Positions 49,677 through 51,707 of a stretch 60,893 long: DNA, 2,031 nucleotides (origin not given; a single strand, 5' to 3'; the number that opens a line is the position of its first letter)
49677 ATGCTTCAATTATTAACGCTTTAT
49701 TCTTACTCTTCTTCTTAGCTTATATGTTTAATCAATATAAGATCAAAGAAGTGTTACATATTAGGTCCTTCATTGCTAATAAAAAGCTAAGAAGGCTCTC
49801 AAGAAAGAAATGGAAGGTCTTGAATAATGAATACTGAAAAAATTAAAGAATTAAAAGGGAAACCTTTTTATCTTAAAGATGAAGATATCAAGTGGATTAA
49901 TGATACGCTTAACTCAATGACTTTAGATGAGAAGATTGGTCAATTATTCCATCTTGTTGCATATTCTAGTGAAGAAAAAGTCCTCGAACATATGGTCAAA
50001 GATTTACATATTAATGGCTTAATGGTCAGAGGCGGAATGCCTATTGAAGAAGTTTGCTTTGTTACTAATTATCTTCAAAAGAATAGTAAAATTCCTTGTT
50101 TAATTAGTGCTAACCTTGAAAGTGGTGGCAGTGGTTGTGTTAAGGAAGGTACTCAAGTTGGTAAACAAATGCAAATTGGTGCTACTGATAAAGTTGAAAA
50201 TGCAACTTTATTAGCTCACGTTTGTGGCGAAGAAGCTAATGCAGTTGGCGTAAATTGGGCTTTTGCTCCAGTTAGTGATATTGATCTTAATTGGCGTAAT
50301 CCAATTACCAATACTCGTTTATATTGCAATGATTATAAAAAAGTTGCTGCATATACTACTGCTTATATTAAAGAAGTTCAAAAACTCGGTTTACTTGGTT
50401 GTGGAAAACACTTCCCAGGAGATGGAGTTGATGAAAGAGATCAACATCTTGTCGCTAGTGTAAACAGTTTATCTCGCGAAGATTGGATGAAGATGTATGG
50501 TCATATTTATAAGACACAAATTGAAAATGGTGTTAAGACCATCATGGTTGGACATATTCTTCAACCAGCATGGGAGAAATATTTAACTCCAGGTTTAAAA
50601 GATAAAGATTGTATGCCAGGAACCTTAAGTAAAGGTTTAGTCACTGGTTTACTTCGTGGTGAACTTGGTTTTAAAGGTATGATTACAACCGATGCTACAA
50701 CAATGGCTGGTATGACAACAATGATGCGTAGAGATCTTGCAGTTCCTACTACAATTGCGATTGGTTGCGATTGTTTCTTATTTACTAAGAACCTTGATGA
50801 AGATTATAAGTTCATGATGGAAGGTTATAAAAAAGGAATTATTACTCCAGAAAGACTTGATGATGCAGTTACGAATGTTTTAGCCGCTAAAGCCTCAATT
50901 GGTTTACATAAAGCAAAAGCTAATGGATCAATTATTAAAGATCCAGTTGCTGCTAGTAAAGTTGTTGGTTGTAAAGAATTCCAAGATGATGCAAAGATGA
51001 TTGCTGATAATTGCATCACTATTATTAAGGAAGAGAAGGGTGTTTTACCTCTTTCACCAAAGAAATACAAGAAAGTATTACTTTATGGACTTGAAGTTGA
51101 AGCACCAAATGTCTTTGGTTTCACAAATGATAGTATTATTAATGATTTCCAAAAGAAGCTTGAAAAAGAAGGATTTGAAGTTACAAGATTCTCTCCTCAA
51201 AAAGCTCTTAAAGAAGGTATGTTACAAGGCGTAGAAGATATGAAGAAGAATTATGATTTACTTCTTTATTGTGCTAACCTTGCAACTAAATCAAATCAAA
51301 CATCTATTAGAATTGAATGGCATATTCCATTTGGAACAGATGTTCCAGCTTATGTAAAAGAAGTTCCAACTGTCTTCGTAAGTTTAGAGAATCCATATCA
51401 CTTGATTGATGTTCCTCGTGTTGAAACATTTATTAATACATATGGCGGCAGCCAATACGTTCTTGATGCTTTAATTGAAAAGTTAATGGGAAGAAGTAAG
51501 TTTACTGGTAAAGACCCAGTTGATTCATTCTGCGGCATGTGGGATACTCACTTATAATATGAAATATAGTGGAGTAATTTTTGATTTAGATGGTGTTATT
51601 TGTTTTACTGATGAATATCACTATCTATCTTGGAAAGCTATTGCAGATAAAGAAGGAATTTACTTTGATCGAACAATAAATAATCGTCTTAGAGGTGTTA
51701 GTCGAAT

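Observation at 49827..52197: GH3 phosphorylase-type enzyme coupled to beta-phosphoglucomutase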

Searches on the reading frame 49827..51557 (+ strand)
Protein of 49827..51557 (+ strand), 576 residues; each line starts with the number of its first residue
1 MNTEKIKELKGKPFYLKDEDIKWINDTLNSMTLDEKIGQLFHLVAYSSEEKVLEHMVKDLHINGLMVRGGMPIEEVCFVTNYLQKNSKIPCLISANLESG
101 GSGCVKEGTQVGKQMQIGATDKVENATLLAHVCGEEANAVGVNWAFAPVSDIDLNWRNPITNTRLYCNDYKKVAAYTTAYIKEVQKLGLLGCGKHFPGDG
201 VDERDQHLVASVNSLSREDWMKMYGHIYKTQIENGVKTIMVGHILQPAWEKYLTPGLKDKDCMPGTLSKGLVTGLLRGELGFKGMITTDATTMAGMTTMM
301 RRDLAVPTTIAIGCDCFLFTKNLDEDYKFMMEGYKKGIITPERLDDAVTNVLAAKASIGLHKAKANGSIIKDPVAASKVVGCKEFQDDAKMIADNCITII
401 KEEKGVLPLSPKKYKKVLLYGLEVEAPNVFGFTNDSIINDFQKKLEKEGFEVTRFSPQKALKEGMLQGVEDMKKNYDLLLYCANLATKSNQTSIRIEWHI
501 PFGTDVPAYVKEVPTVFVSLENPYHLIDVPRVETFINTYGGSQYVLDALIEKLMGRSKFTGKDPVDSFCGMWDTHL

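Call 3: search_protein_families(library=pfam, proteins=[window:49827-51557:+])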
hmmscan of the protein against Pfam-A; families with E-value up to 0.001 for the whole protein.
window:49827-51557:+ (576 aa): 2 families
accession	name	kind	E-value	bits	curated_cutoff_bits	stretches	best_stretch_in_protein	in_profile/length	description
PF00933.27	Glyco_hydro_3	-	1.1e-53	183.2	27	1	32-352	1-314/316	Glycosyl hydrolase family 3 N terminal domain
PF01915.27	Glyco_hydro_3_C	-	2e-05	25.1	31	1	397-565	1-167/200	Glycosyl hydrolase family 3 C-terminal domain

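Call 4: search_protein_families(library=ncbifam, proteins=[window:49827-51557:+])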
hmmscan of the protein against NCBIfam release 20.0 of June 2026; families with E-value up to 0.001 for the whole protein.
window:49827-51557:+ (576 aa): 7 families
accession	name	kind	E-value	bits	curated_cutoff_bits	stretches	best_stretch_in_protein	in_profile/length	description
NF003740.0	PRK05337.1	equivalog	6e-27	94.7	207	1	114-326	88-287/340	beta-N-acetylhexosaminidase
NF052331.1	Bet13-16Glucosase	equivalog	1.9e-22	79.2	1330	1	24-414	16-384/750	exo-beta-d-1,3/1,6-glucosidase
NF011678.0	PRK15098.1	equivalog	2.3e-14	52.8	666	1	19-411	33-409/765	beta-glucosidase BglX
NF052329.1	XyloArabinsidase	equivalog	1.3e-13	49.9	1050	1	118-419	118-397/750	beta-xylosidase/alpha-l-arabinosidase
NF041579.1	betaxyl_Flavo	equivalog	5.7e-12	44.6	1350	1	122-421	96-389/716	beta-xylosidase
NF041776.1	xylosidase_Xyl3A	equivalog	1.7e-11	42.9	1250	1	189-421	164-380/846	xylan 1,4-beta-xylosidase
NF052330.1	BetGlucosiCelf0468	equivalog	4e-05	22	1300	1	117-431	63-353/817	beta-d-glucosidase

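Call 5: search_solved_structures(query=window:49827-51557:+, max_evalue=0.00001, show_alignments=3)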
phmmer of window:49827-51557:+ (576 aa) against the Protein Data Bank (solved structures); distinct sequences matched with E-value up to 0.00001: 57.
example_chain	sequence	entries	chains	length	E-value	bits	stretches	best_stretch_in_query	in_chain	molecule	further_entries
5vqd_A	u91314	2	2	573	1.6e-141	476.2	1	10-576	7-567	Beta-glucoside phosphorylase BglX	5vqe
3bmx_A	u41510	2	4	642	2.9e-45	158.4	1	54-545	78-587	Uncharacterized lipoprotein ybbD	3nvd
3lk6_A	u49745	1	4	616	1.3e-44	156.3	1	54-545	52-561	Lipoprotein ybbD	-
4gyj_A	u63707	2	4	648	1.5e-44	156.1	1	54-545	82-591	Uncharacterized lipoprotein ybbD | Glycoside Hydrolase NagZ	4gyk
3sql_A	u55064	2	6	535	1.3e-37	133.1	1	50-358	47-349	Glycosyl hydrolase family 3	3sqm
6k5j_A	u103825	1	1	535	2.4e-32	115.7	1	30-402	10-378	GH3 beta-N-acetylglucosaminidase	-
4zm6_A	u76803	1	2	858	6e-19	71.5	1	87-429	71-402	N-acetyl-beta-D glucosaminidase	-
3tev_A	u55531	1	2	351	7.1e-19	71.3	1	114-317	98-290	Glycosyl hyrolase, family 3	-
5bza_A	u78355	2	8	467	7e-18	68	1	35-321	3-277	Beta-N-acetylhexosaminidase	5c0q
6jg6_A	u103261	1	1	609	2.3e-16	63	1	24-423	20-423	BETA-D-GLUCAN GLUCOHYDROLASE ISOENZYME EXO1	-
5g1m_A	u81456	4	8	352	2.4e-16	63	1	124-320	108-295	BETA-HEXOSAMINIDASE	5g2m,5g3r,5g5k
8hj7_A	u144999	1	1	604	7.7e-16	61.3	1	24-423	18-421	Beta-D-glucan exohydrolase isoenzyme ExoI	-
8hj6_A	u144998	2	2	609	7.9e-16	61.2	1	24-423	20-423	Glyco_hydro_3 domain-containing protein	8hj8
6jg7_A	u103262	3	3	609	1.5e-15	60.3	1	24-423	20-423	BETA-D-GLUCAN GLUCOHYDROLASE ISOENZYME EXO1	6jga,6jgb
6jgc_A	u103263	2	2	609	1.5e-15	60.3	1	24-423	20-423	BETA-D-GLUCAN GLUCOHYDROLASE ISOENZYME EXO1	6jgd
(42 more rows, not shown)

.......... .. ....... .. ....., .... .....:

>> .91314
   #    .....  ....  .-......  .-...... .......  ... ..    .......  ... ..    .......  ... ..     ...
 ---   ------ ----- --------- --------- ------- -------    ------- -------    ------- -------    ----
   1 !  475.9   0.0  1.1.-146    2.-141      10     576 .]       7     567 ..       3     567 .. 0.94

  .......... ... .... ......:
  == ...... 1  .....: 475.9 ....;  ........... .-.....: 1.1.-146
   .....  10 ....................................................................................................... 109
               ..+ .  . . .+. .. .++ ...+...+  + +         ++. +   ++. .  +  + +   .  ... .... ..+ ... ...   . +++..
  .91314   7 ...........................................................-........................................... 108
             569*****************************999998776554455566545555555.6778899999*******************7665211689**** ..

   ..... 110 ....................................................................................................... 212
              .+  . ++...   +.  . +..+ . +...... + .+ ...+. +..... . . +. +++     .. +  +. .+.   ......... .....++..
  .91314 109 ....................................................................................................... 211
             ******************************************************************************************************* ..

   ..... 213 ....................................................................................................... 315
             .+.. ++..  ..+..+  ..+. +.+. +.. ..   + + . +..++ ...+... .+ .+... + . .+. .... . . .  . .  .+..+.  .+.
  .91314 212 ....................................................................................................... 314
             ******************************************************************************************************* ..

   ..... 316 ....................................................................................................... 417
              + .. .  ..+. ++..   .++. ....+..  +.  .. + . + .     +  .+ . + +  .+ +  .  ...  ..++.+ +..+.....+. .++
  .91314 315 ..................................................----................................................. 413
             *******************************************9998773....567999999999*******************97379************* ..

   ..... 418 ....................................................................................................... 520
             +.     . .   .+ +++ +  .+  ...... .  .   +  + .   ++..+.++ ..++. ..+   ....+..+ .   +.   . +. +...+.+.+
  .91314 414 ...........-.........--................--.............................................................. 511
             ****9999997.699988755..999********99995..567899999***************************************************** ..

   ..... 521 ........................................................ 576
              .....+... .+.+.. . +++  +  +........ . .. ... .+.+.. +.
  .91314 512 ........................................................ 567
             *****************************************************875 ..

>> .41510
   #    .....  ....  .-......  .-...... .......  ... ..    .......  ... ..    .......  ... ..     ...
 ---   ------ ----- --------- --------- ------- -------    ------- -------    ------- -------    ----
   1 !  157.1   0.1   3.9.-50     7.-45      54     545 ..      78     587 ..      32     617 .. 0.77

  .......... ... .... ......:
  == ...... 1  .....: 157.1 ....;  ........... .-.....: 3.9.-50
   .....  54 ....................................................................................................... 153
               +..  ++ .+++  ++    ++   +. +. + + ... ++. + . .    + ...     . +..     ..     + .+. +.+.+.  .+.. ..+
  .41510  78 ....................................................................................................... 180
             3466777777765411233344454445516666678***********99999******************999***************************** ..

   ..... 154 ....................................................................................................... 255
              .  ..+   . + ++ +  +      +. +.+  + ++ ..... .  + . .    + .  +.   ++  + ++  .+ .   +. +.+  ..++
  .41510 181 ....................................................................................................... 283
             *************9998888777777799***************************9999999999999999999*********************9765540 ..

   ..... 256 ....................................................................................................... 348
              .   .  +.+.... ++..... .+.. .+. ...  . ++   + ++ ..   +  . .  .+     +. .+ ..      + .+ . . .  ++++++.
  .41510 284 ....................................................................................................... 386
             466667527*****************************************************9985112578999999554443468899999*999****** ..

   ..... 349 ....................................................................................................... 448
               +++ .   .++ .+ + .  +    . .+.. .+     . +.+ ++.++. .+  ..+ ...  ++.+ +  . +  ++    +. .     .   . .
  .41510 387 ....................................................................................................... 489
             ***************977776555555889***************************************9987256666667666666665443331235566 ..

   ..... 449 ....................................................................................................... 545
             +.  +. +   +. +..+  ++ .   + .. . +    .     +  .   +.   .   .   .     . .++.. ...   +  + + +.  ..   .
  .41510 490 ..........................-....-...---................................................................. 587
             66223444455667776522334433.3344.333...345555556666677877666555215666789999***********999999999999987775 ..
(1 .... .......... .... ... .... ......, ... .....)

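Call 17: find_homologous_proteins(query=window:49827-51557:+, max_evalue=1e-30)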
Query window:49827-51557:+ (576 aa): 6117 proteins with E <= 1e-30 among 8000 candidates; the best 120 are listed.
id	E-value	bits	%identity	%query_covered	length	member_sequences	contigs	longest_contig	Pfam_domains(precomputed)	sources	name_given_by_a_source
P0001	0.0e+0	1334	100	100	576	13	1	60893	PF01915.28,PF00933.28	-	-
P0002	0.0e+0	1146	84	100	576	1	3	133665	PF00933.28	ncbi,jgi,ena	ncbi:MAG: glycoside hydrolase family 3 N-terminal domain-containing protein [Bacilli bacterium]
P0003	0.0e+0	1120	81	100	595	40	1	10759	PF00933.28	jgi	jgi:beta-N-acetylhexosaminidase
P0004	1.1e-290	984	90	81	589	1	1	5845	PF00005.34,PF00933.28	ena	-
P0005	1.0e-210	720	57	99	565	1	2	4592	PF00933.28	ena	-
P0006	4.3e-210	718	56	99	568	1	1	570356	PF00933.28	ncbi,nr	ncbi:MAG: glycoside hydrolase family 3 protein [Bacilli bacterium]|nr:glycoside hydrolase family 3 p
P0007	1.6e-209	716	56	99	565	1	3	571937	PF00933.28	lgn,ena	-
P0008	2.2e-209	715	57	99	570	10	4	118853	PF00933.28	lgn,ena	-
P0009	2.2e-209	715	56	99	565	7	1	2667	PF00933.28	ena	-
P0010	1.2e-208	713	56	99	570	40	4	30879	PF00933.28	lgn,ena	-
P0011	1.4e-208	713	57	99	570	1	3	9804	PF00933.28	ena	-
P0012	1.2e-207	709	57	99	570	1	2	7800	PF00933.28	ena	-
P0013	3.0e-207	708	56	99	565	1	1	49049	PF00933.28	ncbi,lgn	-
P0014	1.0e-206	706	55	99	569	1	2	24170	PF00933.28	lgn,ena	-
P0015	1.1e-206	706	56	99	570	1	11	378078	PF00933.28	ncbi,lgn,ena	-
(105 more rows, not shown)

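Call 19: find_related_loci(query=A1, collection=genome_contigs, flank=8000)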
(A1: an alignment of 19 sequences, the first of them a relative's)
Query A1 (576 aa) in genome_contigs; peptide patterns used: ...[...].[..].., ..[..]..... (x = any residue, [..] = any of these).
600 stretches matched a pattern (row limit reached: there are more); 309 encode a relative of the query (tblastn E <= 1e-3); the best 80 are kept; 80 distinct loci.
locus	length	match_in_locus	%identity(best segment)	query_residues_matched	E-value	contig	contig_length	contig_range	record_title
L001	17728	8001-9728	84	1-576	0e+0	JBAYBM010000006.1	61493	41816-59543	MAG: Bacilli bacterium isolate SO_2016_CLC_T2_121 scaffold00141_PH3_Jul20_2016, whole genome shotgun sequence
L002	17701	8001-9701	55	8-576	0e+0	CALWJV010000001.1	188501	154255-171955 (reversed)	MAG: uncultured Clostridia bacterium isolate E08__bin245 genome assembly, contig: E08__k127_2414012, whole genome shotgu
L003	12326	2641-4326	55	9-576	0e+0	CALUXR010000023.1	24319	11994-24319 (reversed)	MAG: uncultured Acholeplasmatales bacterium isolate BRZ_KG__bin78 genome assembly, contig: BRZ_KG__NODE_2709_length_2431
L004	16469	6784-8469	55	9-576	0e+0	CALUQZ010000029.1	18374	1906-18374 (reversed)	MAG: uncultured Acholeplasmatales bacterium isolate BRZ_SB__bin101 genome assembly, contig: BRZ_SB__NODE_4687_length_183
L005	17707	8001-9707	54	5-576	0e+0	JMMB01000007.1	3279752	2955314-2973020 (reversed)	Peptostreptococcaceae bacterium VA2 CY40DRAFT_scf7180000000022_quiver.5_C, whole genome shotgun sequence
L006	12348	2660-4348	54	8-576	0e+0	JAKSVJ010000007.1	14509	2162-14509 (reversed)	MAG: Clostridia bacterium isolate Horse_feces356 MAG356_7, whole genome shotgun sequence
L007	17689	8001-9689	54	8-576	0e+0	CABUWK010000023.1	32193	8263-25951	MAG TPA_asm: uncultured Acidiphilium sp. isolate MGYG-HGUT-04445 genome assembly, contig: GUT_GENOME275136_23, whole gen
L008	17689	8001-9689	53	8-576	0e+0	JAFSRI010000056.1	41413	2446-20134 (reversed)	MAG: Clostridia bacterium isolate RGIG3403 Goat_Reticulum.Co__c2181941, whole genome shotgun sequence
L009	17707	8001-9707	54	4-576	0e+0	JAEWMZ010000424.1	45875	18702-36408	MAG: Bacillota bacterium isolate OH_PDB_15 k127_1422894, whole genome shotgun sequence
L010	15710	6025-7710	53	8-575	0e+0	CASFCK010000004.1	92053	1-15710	uncultured bacterium isolate O27_L1_392392_idba_bin.82 genome assembly, contig: O27_L1_392392_idba_bin.82.fa_scaffold_17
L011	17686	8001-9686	56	9-576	0e+0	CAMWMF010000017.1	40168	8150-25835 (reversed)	MAG TPA_asm: uncultured Clostridia bacterium isolate SRR14411281_bin.1_metawrap_v1.3_MAG genome assembly, contig: NODE.2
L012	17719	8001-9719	53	1-576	0e+0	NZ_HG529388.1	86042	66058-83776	Faecalimicrobium dakarense strain FF1, whole genome shotgun sequence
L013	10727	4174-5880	54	5-576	0e+0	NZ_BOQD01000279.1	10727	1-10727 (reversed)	Bacillus hominis strain BML-BC059 BML-BC059_contig_279, whole genome shotgun sequence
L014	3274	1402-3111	53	5-576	0e+0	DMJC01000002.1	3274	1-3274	MAG TPA_asm: Clostridiales bacterium isolate UBA8949 contig_119583, whole genome shotgun sequence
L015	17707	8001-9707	53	5-576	0e+0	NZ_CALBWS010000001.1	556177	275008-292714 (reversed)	Neobacillus rhizosphaerae strain CIP 111895, whole genome shotgun sequence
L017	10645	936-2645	52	6-576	0e+0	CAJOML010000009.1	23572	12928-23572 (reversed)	uncultured Bacilli bacterium isolate Reindeer_2_mag_150 genome assembly, contig: scaffold_1405, whole genome shotgun seq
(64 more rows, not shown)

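Call 29: search_protein_families(library=pfam, proteins=[L017:2713-3699:+, L002:9735-12428:+, L008:9674-11149:+, L005:10395-11489:+, L011:11771-13066:+, L011:13070-14299:+, L011:14301-15137:+, L002:5639-6793:+, L003:10823-12016:+, L005:1478-2905:+], max_evalue=0.001)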
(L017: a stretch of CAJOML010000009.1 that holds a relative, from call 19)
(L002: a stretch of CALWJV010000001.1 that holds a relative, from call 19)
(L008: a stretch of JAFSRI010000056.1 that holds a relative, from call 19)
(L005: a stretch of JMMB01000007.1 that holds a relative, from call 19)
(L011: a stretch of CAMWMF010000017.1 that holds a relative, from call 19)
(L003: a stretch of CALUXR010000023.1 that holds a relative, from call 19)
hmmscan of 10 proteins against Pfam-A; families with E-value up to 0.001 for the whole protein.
L017:2713-3699:+ (328 aa): 5 families
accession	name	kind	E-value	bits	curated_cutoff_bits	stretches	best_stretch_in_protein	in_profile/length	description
PF20434.5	BD-FAE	-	3.5e-17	63.1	26.8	1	82-272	10-213/215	BD-FAE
PF07859.19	Abhydrolase_3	-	1.9e-14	54.3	25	1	93-293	6-208/210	alpha/beta hydrolase fold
PF00326.27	Peptidase_S9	-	4.1e-10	39.9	22.6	1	227-296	125-192/213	Prolyl oligopeptidase family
PF01738.24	DLH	-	9.6e-06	25.8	21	1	243-299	138-194/217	Dienelactone hydrolase family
PF00135.34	COesterase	-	0.00019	21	27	1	134-174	160-200/515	Carboxylesterase family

L002:9735-12428:+ (897 aa): 4 families
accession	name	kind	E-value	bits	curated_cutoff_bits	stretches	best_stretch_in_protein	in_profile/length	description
PF17389.8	Bac_rhamnosid6H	-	5.6e-99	332.1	24.5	1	384-732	2-339/339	Bacterial alpha-L-rhamnosidase 6 hairpin glycosidase domain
PF08531.16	Bac_rhamnosid_N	-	8.3e-33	114.1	25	1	119-242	3-131/172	Alpha-L-rhamnosidase N-terminal domain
PF05592.18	Bac_rhamnosid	-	6.2e-25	87.5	22.2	1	283-378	3-101/102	Bacterial alpha-L-rhamnosidase concanavalin-like domain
PF17390.7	Bac_rhamnosid_C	-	1.6e-15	57.1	22.1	1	734-806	1-72/78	Bacterial alpha-L-rhamnosidase C-terminal domain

L008:9674-11149:+ (491 aa): 2 families
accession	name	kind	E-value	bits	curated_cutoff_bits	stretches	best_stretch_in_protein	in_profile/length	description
PF21104.3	Glyco_hydro_78_N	-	1.4e-38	132.1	27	1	20-140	18-138/142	Glycosyl hydrolase family 78 alpha-rhamnosidase N-terminal domain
PF17389.8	Bac_rhamnosid6H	-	5.1e-17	62.6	24.5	1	158-482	10-336/339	Bacterial alpha-L-rhamnosidase 6 hairpin glycosidase domain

L005:10395-11489:+ (364 aa): 5 families
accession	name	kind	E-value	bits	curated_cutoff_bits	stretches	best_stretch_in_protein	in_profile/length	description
PF07859.19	Abhydrolase_3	-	1.1e-62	212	25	1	122-341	1-209/210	alpha/beta hydrolase fold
PF20434.5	BD-FAE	-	1.1e-23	84.4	26.8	1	110-223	3-122/215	BD-FAE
PF00135.34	COesterase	-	1.5e-12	47.7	27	1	109-274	89-255/515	Carboxylesterase family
PF00326.27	Peptidase_S9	-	4.3e-06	26.8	22.6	1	169-255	44-127/213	Prolyl oligopeptidase family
PF10340.15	Say1_Mug180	-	2.8e-05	23.6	21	1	111-251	117-260/374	Steryl acetyl hydrolase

L011:11771-13066:+ (431 aa): 2 families
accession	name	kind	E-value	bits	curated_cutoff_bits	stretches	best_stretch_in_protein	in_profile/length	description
PF00370.27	FGGY_N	-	2.6e-24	86.6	28.8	1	5-239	1-243/245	FGGY family of carbohydrate kinases, N-terminal domain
PF02782.22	FGGY_C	-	4.5e-21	76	27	1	249-429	1-195/198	FGGY family of carbohydrate kinases, C-terminal domain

L011:13070-14299:+ (409 aa): 1 family
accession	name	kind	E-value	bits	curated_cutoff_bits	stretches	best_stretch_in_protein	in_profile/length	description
PF06134.17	RhaA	-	1.7e-178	594.5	22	1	2-408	7-417/417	L-rhamnose isomerase (RhaA)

L011:14301-15137:+ (278 aa): 1 family
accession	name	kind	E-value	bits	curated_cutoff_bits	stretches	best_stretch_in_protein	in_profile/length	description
PF00596.27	Aldolase_II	-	2.8e-27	96.2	22.2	1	12-240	2-182/183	Class II Aldolase and Adducin N-terminal domain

L002:5639-6793:+ (384 aa): 1 family
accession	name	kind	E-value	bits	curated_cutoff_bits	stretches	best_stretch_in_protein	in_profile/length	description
PF13407.12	Peripla_BP_4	-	2.7e-10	40.7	35.1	1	39-301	3-253/258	Periplasmic binding protein domain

L003:10823-12016:+ (397 aa): 1 family
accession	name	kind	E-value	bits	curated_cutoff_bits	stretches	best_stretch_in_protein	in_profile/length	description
PF13407.12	Peripla_BP_4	-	4.3e-08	33.5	35.1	1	42-298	8-241/258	Periplasmic binding protein domain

L005:1478-2905:+ (475 aa): 1 family
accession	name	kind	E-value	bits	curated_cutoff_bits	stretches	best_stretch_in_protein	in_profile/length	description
PF00232.24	Glyco_hydro_1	-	9.3e-134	446.7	22.6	1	3-471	5-452/453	Glycosyl hydrolase family 1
